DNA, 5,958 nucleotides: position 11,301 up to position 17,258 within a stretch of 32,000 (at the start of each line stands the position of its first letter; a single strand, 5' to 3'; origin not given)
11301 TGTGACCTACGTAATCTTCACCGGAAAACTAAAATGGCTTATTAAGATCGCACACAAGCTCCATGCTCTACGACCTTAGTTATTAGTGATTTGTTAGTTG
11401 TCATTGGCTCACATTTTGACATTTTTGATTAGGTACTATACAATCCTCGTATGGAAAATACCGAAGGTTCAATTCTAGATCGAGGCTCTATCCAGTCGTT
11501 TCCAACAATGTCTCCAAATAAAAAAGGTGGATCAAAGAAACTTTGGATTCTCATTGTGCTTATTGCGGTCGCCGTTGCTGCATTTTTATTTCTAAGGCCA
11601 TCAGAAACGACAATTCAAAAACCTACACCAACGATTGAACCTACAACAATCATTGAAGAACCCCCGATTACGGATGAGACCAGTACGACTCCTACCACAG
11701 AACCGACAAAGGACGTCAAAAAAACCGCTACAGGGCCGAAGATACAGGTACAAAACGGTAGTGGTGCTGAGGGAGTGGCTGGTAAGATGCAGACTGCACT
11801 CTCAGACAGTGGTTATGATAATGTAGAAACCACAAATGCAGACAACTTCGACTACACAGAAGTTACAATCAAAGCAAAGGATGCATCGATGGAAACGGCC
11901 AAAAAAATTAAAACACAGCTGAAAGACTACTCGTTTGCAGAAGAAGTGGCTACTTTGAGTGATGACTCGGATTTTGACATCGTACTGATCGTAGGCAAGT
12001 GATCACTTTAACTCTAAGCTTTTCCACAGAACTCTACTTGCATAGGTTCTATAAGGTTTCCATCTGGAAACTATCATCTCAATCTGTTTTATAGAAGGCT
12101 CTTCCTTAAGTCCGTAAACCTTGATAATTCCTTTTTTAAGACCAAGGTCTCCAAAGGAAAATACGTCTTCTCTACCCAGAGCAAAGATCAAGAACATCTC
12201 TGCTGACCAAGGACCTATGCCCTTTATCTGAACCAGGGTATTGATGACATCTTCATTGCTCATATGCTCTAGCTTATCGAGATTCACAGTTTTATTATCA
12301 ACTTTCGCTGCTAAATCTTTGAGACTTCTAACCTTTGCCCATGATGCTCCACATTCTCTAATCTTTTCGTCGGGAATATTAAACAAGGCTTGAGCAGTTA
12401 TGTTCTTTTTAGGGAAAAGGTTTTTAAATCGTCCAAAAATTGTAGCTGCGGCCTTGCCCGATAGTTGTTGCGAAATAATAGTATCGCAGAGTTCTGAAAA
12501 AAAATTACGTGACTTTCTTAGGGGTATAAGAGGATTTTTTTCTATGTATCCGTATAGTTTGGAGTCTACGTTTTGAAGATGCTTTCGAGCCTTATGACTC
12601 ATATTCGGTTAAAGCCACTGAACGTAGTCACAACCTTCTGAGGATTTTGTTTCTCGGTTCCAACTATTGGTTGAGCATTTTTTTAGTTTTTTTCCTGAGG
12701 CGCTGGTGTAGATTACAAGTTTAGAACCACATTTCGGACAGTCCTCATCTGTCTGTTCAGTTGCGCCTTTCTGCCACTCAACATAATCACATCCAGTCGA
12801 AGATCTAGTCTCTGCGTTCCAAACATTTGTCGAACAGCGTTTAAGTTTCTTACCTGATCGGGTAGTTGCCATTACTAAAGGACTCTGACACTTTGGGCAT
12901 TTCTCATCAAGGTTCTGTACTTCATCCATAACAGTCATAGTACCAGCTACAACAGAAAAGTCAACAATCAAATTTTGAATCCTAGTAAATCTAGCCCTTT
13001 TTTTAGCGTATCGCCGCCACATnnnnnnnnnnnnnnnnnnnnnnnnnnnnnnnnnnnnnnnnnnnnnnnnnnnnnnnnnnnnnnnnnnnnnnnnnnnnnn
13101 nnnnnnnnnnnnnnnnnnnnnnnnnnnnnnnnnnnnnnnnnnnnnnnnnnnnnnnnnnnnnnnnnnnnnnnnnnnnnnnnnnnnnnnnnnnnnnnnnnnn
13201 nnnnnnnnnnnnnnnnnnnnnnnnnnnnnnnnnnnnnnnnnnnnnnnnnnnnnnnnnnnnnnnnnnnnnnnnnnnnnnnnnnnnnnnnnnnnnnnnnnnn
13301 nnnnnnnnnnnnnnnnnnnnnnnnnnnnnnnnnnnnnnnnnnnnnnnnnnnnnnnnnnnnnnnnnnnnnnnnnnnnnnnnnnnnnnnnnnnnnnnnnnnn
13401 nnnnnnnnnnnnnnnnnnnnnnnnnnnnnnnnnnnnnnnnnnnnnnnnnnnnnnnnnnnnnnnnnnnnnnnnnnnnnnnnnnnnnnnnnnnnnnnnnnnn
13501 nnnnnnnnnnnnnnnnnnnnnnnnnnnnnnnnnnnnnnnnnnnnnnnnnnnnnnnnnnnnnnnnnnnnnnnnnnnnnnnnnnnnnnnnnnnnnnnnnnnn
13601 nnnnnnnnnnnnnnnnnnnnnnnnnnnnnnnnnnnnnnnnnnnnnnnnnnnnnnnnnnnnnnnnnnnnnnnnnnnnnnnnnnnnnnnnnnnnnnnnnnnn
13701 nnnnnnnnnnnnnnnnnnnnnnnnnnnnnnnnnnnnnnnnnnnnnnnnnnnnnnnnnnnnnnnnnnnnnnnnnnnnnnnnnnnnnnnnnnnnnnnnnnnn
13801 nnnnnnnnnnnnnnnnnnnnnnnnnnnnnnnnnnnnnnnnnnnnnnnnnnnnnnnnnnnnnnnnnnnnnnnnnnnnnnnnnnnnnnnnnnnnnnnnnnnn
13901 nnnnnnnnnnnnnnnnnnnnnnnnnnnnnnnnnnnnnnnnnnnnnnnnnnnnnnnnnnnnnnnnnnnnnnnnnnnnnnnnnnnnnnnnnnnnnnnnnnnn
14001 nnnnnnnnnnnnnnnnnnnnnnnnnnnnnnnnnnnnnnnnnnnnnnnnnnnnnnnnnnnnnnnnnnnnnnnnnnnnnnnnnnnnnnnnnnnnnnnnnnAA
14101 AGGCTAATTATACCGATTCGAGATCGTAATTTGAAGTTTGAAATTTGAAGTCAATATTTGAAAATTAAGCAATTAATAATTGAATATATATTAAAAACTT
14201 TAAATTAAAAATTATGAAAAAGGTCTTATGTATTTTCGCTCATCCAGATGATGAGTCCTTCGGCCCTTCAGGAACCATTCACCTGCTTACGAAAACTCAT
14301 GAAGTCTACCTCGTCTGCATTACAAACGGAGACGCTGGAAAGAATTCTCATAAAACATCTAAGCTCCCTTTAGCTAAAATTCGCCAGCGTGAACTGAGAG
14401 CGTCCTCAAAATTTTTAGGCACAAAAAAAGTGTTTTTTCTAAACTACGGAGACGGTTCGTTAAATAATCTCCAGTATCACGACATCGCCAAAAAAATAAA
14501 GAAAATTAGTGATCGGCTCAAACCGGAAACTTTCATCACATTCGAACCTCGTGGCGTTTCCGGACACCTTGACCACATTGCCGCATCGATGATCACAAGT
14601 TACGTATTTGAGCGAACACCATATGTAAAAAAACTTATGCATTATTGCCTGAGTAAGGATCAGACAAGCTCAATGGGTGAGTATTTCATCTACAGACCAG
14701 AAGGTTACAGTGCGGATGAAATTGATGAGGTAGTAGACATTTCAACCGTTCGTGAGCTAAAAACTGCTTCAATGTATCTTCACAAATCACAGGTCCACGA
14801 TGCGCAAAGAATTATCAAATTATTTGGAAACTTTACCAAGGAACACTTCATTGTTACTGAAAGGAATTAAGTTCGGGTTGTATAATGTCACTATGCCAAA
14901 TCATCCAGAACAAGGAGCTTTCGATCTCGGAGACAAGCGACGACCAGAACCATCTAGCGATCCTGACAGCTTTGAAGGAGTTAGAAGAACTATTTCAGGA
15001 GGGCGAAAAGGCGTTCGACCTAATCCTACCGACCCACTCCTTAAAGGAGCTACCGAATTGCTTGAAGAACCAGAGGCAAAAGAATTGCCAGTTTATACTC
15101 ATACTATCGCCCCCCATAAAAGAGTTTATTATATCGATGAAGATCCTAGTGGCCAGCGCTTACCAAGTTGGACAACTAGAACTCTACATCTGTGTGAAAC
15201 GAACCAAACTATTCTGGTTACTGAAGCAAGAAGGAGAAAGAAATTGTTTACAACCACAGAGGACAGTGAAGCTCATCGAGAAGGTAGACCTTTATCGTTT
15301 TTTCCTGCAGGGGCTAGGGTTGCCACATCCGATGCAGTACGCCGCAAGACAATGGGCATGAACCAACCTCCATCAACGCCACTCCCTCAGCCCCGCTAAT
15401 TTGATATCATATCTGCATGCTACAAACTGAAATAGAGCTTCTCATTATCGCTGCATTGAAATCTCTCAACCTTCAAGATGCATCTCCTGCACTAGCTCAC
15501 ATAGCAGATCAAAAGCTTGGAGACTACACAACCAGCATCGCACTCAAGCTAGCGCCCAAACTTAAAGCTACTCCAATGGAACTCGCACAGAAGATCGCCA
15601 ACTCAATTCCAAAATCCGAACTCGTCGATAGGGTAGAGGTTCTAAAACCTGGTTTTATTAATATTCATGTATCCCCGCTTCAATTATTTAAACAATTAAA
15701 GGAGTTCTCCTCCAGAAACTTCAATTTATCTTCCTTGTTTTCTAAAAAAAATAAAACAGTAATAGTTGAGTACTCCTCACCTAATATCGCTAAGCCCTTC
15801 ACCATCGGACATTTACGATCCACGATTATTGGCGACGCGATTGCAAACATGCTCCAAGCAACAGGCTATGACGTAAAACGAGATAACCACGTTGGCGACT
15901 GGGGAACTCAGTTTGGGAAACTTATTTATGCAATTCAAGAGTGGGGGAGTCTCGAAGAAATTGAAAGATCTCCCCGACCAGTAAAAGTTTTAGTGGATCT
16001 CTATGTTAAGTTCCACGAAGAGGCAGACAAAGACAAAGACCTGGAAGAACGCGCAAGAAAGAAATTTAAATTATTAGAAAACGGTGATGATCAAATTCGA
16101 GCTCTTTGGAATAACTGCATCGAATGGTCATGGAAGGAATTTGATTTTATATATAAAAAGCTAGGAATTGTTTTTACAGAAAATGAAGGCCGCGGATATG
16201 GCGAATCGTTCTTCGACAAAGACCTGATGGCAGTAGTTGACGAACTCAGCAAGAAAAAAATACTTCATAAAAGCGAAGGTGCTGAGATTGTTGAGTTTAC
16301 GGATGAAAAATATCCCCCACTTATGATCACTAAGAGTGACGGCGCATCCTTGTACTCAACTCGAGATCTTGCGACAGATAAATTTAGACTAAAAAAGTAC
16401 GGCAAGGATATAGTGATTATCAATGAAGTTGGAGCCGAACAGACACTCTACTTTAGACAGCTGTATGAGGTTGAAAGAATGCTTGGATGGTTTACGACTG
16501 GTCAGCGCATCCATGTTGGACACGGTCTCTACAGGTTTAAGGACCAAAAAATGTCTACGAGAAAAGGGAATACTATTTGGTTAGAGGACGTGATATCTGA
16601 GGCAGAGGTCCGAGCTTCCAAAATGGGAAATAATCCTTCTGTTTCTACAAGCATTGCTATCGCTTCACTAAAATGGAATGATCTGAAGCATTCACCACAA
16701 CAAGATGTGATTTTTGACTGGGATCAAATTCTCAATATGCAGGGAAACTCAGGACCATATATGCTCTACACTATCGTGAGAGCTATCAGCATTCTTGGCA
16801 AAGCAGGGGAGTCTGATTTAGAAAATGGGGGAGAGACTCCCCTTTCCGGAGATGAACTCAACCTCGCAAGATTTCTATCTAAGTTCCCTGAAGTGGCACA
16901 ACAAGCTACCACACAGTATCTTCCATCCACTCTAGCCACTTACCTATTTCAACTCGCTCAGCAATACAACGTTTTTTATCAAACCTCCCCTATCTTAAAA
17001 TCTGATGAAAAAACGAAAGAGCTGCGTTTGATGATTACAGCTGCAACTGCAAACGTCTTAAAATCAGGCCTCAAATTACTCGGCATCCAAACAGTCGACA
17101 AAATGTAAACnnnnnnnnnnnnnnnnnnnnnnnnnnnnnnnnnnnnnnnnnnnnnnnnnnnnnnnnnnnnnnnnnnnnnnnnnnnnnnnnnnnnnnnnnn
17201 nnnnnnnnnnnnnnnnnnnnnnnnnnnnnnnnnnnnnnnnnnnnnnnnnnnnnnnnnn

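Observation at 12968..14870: MshC-type cysteine ligase divergently paired with an MshB/LmbE-type deacetylase: a candidate cysteinyl-aminosugar (low-molecular-weight thiol) module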

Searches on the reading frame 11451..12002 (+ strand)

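Call 21: search_protein_families(library=pfam, proteins=[window:11451-12002:+], max_evalue=0.001)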
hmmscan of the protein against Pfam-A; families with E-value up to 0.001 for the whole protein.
window:11451-12002:+ (183 aa): 1 family
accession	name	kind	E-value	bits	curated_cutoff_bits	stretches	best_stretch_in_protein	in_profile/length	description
PF13399.11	LytR_C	-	3.3e-12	47.6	22.2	1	97-183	3-84/86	LytR cell envelope-related transcriptional attenuator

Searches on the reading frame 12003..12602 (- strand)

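Call 3: search_protein_families(library=pfam, proteins=[window:12003-12602:-], max_evalue=0.01)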
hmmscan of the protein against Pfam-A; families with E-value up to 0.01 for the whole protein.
window:12003-12602:- (199 aa): 1 family
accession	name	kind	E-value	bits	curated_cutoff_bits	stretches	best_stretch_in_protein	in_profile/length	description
PF00730.31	HhH-GPD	-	5.8e-15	56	26.2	1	41-182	3-107/108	HhH-GPD superfamily base excision DNA repair protein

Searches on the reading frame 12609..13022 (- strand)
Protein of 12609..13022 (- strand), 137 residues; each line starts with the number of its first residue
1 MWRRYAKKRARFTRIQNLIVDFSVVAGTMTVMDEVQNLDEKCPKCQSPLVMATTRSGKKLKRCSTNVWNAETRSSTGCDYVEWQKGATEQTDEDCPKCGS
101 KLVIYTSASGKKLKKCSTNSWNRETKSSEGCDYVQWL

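Call 3: search_protein_families(library=pfam, proteins=[window:12609-13022:-], max_evalue=0.01)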
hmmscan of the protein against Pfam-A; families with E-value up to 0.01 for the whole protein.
window:12609-13022:- (137 aa): 16 families
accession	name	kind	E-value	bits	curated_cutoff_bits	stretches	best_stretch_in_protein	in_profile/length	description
PF01396.24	Zn_ribbon_Top1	-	1.2e-06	28.6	32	1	92-110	1-19/39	Topoisomerase DNA binding C4 zinc finger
PF13453.11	Zn_ribbon_TFIIB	-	9.4e-06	25.4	22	0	41-64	1-23/41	Transcription factor zinc-finger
PF09723.15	Zn_ribbon_8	-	4.6e-05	23.8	34.4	0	82-101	17-36/41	Zinc ribbon domain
PF03119.21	DNA_ligase_ZBD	-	5.6e-05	23.4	25.8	0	95-103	2-10/27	NAD-dependent DNA ligase C4 zinc finger domain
PF06677.18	Auto_anti-p27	-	0.00054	20.4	24.1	0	38-52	14-28/40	Sjogren's syndrome/scleroderma autoantigen 1 (Autoantigen p27)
PF10601.15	zf-LITAF-like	-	0.0015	19.1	23.8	0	29-49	46-66/70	LITAF-like zinc ribbon domain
PF10087.14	DUF2325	-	0.002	18.7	33.6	0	11-64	36-91/94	Uncharacterized protein conserved in bacteria (DUF2325)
PF24747.1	Zn-ribbon_GIR1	-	0.0026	18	26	0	37-48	19-30/37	GIR1-like zinc ribbon domain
PF13248.11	Zn_ribbon_3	-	0.0029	17.4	27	0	95-101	5-25/26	zinc-ribbon domain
PF25208.1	DUF7838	-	0.003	17.9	28.5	0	90-109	4-23/55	Domain of unknown function (DUF7838)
PF15777.11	Anti-TRAP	-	0.0038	17.6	32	0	88-113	22-50/59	Tryptophan RNA-binding attenuator protein inhibitory protein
PF08271.17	Zn_Ribbon_TF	-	0.005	16.8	29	0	95-110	3-18/43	TFIIB zinc-binding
PF12760.12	Zn_ribbon_IS1595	-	0.0066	16.8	25.4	0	94-117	20-41/46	Transposase zinc-ribbon domain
PF13240.11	Zn_Ribbon_1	-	0.0072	16.5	25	0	91-102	12-23/23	zinc-ribbon domain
PF04423.19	Rad50_zn_hook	-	0.0084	16.4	24.3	0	33-49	13-29/52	Rad50 zinc hook motif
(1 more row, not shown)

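Call 4: search_protein_families(library=ncbifam, proteins=[window:12609-13022:-], max_evalue=0.01)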
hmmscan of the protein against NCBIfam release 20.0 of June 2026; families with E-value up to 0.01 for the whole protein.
window:12609-13022:- (137 aa): 6 families
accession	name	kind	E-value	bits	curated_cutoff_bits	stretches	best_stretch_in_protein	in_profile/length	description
NF001669.0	PRK00432.1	equivalog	0.0005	20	54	0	33-85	20-56/58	30S ribosomal protein S27ae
TIGR02605.1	CxxC_CxxC_SSSS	subfamily_domain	0.00087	19.3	31.3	0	79-114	12-49/52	FmdB family zinc ribbon protein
NF047723.1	TransFacS4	equivalog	0.0012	19.3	120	0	95-118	63-85/90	transcription factor S4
NF001645.0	PRK00420.1-2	equivalog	0.0021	18.1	162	0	34-52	19-37/106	hypothetical protein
NF058604.1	RtpA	equivalog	0.003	17.6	65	0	85-114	16-44/50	anti-TRAP protein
TIGR01057.1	topA_arch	equivalog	0.0042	15.4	458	0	90-118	587-614/618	DNA topoisomerase I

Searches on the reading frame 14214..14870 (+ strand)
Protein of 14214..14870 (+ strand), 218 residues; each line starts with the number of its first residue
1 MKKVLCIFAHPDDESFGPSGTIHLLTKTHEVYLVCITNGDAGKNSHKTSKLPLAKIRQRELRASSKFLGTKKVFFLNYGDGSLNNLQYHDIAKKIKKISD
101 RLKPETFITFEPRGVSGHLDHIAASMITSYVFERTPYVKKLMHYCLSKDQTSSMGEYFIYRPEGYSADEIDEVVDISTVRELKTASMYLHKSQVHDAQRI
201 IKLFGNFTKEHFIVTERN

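Call 3: search_protein_families(library=pfam, proteins=[window:14214-14870:+], max_evalue=0.01)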
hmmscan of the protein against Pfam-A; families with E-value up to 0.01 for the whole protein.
window:14214-14870:+ (218 aa): 1 family
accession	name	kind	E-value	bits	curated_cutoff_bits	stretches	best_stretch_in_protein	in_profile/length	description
PF02585.22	PIG-L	-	1.1e-29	104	28.2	1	5-128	1-125/129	GlcNAc-PI de-N-acetylase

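Call 4: search_protein_families(library=ncbifam, proteins=[window:14214-14870:+], max_evalue=0.01)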
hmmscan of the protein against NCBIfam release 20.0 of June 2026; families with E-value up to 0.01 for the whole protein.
window:14214-14870:+ (218 aa): 4 families
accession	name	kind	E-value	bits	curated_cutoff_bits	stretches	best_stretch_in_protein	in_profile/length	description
TIGR04000.1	thiol_BshB2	equivalog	7.7e-23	81.3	195.25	1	3-195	2-186/217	bacillithiol biosynthesis deacetylase BshB2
TIGR04001.1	thiol_BshB1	equivalog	2.2e-15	57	182.5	1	3-199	3-184/226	bacillithiol biosynthesis deacetylase BshB1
TIGR03445.1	mycothiol_MshB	equivalog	1.5e-11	44.7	224.35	1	5-134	1-154/284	N-acetyl-1-D-myo-inositol-2-amino-2-deoxy-alpha-D-glucopyranoside deacetylase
TIGR03446.1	mycothiol_Mca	equivalog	1.4e-09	38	277.15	1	3-135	2-153/283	mycothiol conjugate amidase Mca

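Call 72: search_solved_structures(query=window:14214-14870:+, max_evalue=0.001, show_alignments=2)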
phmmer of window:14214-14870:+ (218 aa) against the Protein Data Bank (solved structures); distinct sequences matched with E-value up to 0.001: 9.
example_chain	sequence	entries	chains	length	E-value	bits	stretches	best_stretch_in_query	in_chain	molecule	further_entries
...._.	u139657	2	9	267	1e-19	74.5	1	1-196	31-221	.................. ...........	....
8bgo_A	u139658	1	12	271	1.1e-19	74.4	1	1-196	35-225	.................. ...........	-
3wl4_A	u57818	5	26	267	2.6e-19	73.2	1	2-196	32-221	Uncharacterized protein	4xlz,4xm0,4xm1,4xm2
3we7_A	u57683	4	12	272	2.3e-17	66.8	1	2-196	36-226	Putative uncharacterized protein PH0499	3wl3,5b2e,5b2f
5bmo_A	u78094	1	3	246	4.4e-07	33.2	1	3-112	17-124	Putative uncharacterized protein LnmX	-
4ewl_A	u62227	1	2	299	1.6e-06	31.4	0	3-43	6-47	1D-myo-inositol 2-acetamido-2-deoxy-alpha-D-glucopyranoside deacetylase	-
1q74_A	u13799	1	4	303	1.6e-06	31.4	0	3-43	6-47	1D-myo-inositol 2-acetamido-2-deoxy-alpha-D-glucopyranoside Deacetylase (MshB)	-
1q7t_A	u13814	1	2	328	2.3e-06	30.9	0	3-43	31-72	hypothetical protein Rv1170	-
2ixd_A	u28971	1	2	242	0.00069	22.8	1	4-193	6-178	LMBE-RELATED PROTEIN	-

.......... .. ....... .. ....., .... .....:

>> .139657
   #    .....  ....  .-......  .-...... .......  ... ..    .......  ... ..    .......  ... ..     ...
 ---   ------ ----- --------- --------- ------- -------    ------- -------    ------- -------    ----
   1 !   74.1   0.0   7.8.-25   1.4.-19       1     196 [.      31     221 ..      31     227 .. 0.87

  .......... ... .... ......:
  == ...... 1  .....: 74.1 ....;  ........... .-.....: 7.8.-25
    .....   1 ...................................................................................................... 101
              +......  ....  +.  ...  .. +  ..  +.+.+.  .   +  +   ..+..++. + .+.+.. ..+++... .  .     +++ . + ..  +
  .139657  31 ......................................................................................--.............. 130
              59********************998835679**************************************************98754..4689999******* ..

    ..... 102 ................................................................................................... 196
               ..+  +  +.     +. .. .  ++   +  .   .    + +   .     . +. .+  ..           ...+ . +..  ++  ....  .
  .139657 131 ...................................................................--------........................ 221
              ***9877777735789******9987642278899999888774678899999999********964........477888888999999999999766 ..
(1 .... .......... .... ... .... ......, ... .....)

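Call 76: find_homologous_proteins(query=window:14214-14870:+, max_evalue=1e-8)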
Query window:14214-14870:+ (218 aa): 524 proteins with E <= 1e-8 among 961 candidates; the best 120 are listed.
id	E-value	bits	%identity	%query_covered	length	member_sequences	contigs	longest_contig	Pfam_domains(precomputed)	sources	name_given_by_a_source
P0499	2.3e-142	490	100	100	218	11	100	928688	PF02585.23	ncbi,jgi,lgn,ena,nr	ncbi:MAG: PIG-L deacetylase family protein [Microgenomates group bacterium]|jgi:LmbE family N-acetyl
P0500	7.7e-133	459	92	100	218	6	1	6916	PF02585.23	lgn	-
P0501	7.4e-124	429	85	100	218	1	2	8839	PF02585.23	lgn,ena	-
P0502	2.5e-121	421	83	100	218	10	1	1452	PF02585.23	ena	-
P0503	7.6e-111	387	75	100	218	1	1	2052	PF02585.23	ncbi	-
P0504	4.1e-110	385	78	98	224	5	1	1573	PF02585.23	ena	-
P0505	3.4e-109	382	74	100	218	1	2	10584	PF02585.23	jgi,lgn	-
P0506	3.1e-107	375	73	100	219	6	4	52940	PF02585.23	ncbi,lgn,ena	-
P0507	6.9e-105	367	73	100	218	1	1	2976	PF02585.23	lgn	-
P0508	2.2e-104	366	72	100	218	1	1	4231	PF02585.23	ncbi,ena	-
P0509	2.2e-104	366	71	100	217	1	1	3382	PF02585.23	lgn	-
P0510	1.3e-100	353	67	100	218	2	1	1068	PF02585.23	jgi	-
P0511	3.5e-100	352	70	100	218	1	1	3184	PF02585.23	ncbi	-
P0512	9.7e-98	344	67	100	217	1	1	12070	PF02585.23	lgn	-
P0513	7.4e-82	292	61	97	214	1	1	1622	PF02585.23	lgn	-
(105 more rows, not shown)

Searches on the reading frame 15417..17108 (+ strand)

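Call 3: search_protein_families(library=pfam, proteins=[window:15417-17108:+], max_evalue=0.01)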
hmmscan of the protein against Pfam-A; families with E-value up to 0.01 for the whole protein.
window:15417-17108:+ (563 aa): 4 families
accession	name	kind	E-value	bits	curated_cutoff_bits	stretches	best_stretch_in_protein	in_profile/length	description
PF00750.26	tRNA-synt_1d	-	2e-76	257.7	23.3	1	109-435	16-349/349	tRNA synthetases class I (R), catalytic domain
PF05746.21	DALR_1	-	2.8e-28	98.8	22.3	1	449-563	1-117/117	DALR anticodon binding domain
PF03485.21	Arg_tRNA_synt_N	-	1.2e-17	64.7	21.5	1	6-84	3-84/85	Arginyl tRNA synthetase N terminal domain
PF01406.26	tRNA-synt_1e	-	0.0019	18.1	27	0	122-155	17-50/301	tRNA synthetases class I (C) catalytic domain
